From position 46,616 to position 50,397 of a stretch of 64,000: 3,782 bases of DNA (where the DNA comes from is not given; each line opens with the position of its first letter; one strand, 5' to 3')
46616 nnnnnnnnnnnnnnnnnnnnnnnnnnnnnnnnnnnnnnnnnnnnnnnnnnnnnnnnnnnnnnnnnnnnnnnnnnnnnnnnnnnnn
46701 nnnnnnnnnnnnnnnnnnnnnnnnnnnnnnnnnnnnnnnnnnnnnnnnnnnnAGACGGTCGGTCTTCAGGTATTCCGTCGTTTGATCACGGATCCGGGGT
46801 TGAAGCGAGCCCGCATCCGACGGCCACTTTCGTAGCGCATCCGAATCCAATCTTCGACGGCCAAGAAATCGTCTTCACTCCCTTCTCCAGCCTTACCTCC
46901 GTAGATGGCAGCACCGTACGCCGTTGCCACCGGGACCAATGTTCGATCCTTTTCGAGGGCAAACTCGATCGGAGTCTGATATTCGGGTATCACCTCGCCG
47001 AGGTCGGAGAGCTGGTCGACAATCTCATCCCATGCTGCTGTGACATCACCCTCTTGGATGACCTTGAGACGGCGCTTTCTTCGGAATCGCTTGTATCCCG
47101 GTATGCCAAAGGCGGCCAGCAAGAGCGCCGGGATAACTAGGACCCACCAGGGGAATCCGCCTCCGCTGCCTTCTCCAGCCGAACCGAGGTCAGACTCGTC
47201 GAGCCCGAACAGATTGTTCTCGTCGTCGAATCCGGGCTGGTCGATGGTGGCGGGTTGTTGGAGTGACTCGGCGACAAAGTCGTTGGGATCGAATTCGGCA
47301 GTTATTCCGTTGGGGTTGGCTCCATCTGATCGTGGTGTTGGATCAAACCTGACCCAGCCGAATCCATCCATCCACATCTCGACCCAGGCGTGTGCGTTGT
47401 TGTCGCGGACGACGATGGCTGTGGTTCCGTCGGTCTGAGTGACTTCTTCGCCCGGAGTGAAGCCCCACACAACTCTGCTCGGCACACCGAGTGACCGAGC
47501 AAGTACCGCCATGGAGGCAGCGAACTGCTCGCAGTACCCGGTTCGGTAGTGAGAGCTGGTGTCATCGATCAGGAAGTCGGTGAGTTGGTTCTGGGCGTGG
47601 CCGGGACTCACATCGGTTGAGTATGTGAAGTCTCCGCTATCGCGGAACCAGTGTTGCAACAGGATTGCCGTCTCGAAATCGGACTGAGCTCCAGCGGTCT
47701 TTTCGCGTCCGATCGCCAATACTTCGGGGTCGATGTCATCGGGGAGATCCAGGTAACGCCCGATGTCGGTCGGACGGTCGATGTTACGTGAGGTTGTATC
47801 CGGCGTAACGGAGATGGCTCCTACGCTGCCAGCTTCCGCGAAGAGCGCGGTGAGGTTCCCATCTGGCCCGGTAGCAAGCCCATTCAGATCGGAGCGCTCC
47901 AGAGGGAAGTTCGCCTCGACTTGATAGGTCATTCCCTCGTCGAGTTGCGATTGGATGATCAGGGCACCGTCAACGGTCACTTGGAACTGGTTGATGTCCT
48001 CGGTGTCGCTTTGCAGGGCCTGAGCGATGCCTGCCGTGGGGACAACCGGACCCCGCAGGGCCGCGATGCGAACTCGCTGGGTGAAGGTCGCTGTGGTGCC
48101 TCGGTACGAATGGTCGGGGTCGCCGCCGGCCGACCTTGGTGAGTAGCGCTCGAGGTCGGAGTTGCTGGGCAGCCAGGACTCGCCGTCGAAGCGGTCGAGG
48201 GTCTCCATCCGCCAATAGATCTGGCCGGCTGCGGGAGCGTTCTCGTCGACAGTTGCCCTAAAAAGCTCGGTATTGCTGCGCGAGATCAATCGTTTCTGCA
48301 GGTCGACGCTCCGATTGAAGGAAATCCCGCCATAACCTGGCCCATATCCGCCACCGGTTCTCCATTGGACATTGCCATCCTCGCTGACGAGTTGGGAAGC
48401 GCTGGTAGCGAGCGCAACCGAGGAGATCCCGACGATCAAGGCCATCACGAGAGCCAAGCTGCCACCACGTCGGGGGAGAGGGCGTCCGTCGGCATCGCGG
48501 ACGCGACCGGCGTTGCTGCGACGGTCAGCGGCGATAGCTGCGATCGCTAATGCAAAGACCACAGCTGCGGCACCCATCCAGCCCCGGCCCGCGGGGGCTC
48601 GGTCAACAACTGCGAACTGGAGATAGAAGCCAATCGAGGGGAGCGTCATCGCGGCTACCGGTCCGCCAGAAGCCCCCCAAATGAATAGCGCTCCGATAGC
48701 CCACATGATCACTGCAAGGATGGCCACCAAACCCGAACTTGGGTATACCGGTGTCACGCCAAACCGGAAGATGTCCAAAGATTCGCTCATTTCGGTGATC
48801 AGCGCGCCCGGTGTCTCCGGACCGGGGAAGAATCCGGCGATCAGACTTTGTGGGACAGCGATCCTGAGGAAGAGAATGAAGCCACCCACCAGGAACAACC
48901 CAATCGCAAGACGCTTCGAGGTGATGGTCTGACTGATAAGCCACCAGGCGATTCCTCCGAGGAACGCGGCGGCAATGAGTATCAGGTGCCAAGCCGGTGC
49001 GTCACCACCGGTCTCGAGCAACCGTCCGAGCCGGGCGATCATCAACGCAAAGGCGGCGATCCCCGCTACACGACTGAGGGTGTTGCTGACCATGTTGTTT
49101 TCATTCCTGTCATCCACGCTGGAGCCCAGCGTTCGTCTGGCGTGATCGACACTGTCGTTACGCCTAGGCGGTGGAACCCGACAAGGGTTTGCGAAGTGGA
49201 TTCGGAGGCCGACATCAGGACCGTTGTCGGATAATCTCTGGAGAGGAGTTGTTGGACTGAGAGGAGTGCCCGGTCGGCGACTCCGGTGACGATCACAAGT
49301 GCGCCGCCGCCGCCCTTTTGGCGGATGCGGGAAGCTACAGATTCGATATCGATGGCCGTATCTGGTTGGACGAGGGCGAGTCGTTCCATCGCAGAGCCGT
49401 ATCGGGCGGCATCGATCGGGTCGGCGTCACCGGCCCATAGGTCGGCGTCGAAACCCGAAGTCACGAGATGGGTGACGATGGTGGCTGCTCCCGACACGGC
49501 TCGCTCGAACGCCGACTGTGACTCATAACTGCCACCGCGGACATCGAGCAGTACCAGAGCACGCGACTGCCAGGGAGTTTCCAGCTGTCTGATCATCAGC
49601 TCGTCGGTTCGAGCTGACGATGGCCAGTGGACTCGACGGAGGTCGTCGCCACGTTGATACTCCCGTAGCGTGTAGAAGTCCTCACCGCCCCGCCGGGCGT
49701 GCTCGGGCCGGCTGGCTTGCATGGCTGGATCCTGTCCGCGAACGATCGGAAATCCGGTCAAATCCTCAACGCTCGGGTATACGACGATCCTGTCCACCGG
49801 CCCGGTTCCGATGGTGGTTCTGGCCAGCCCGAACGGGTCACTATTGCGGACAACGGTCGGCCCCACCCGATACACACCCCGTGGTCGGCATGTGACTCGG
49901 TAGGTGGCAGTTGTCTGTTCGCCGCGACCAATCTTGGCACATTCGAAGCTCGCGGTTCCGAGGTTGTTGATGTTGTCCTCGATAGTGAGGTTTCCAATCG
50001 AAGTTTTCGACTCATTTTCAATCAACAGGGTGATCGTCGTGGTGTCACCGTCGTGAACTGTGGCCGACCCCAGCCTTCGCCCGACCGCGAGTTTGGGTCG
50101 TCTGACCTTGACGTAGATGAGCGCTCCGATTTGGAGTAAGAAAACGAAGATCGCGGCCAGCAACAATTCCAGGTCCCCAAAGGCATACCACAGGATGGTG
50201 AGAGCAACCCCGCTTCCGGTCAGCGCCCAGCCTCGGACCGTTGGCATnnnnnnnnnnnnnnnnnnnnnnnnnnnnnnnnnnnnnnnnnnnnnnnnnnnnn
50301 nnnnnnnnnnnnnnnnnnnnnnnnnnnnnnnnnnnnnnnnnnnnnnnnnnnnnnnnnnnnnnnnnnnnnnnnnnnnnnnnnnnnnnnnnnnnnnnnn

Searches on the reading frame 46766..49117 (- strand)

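Call 63: search_protein_families(library=pfam, proteins=[window:46766-49117:-], max_evalue=0.0001)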
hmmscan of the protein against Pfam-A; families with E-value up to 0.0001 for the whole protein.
window:46766-49117:- (783 aa): 2 families
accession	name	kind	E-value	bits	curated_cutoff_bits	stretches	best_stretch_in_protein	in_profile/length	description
PF11992.13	TgpA_N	-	1.5e-24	87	30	1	45-402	20-326/333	TgpA N-terminal domain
PF01841.26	Transglut_core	-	1.7e-22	80.2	23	1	469-593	3-108/108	Transglutaminase-like superfamily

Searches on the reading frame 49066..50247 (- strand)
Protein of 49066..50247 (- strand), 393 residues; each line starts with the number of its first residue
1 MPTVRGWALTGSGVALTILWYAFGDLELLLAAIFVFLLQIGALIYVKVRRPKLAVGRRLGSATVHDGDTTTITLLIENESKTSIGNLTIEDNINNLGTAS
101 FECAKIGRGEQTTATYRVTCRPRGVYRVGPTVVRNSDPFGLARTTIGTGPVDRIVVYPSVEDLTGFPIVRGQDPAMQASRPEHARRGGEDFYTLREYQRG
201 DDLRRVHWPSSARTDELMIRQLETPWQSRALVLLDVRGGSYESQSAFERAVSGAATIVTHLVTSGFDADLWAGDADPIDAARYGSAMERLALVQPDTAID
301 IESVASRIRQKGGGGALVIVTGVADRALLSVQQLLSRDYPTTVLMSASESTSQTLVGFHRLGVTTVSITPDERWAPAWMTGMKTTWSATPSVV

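Call 63: search_protein_families(library=pfam, proteins=[window:49066-50247:-], max_evalue=0.0001)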
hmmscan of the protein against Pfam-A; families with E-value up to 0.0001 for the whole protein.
window:49066-50247:- (393 aa): 1 family
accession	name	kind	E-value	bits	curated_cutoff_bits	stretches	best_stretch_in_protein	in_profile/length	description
PF01882.25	DUF58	-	4.7e-10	39.5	23.4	1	194-264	2-74/216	Protein of unknown function DUF58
